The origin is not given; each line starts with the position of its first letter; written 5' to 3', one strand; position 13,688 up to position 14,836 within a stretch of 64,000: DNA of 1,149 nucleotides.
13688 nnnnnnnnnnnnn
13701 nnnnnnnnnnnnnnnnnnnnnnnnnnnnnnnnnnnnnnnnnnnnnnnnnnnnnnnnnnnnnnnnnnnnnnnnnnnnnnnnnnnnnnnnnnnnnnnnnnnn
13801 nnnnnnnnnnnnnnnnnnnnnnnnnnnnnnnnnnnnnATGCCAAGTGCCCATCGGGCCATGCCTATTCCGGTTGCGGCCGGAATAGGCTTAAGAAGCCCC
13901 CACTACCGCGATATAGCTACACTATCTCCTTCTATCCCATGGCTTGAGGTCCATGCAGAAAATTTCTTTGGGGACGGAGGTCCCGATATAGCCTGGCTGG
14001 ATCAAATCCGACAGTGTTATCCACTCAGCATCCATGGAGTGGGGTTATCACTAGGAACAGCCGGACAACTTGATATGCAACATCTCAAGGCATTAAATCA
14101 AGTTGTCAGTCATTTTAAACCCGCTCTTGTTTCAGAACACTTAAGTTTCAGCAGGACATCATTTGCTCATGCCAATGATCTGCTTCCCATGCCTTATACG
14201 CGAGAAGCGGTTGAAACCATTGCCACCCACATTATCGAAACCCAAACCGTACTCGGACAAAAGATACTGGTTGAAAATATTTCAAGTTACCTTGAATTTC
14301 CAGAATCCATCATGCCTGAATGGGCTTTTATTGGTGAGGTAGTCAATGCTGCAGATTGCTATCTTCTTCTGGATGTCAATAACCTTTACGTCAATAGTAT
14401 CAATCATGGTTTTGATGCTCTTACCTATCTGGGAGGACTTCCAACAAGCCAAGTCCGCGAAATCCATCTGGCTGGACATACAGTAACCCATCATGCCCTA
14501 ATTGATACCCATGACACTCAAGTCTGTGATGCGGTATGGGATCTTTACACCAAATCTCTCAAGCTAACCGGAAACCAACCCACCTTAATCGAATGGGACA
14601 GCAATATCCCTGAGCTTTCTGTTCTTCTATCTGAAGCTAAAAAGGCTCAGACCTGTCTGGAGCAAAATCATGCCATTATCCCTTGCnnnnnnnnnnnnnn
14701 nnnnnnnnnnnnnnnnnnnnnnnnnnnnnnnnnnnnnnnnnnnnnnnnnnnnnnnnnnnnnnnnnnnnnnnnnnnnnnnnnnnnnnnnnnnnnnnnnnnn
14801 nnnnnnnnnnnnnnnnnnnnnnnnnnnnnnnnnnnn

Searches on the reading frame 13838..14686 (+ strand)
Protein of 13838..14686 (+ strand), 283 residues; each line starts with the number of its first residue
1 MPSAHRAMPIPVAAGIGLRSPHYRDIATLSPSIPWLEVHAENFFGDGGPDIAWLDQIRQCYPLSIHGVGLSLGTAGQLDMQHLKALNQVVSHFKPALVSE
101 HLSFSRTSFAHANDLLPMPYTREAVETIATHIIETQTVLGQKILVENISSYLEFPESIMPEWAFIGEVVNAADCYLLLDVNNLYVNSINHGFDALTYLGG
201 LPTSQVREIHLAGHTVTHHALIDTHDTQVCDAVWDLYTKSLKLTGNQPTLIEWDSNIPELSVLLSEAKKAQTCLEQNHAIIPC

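Call 4: search_protein_families(library=pfam, proteins=[window:13838-14686:+], max_evalue=1)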
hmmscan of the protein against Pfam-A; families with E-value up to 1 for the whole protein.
window:13838-14686:+ (283 aa): 2 families
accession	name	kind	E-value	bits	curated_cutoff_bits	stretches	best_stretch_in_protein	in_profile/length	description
PF05114.20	MbnB_TglH_ChrH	-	6.6e-103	344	25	1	14-274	2-262/263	RiPP precursor modification enzyme MbnB/TglH/ChrH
PF17651.6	Raco_middle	-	0.15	12.1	26.8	1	180-234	58-112/163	RACo middle region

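Call 5: search_protein_families(library=ncbifam, proteins=[window:13838-14686:+], max_evalue=1)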
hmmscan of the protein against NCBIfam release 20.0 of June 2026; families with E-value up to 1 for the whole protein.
window:13838-14686:+ (283 aa): 5 families
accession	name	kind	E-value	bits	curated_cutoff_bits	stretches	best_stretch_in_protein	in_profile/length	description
NF050167.1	MNIO_BufB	equivalog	1.1e-107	359.2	310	1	14-271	1-262/262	MNIO family bufferin maturase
NF003818.2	PRK05409.1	equivalog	1e-74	251.4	360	1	14-271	2-261/264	HvfB family MNIO-type RiPP peptide maturase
NF050151.1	RiPP_MNIO_ApyH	equivalog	7e-24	84.5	400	1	56-275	50-281/283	multinuclear non-heme iron-dependent oxidative enzyme ApyH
NF050165.1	MNIO_ChrH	equivalog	5.4e-14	52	600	1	63-242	59-245/363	MNIO family chryseobactin maturase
TIGR04159.2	methbact_MbnB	equivalog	2.2e-09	37.2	325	1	84-240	71-224/261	methanobactin biosynthesis protein MbnB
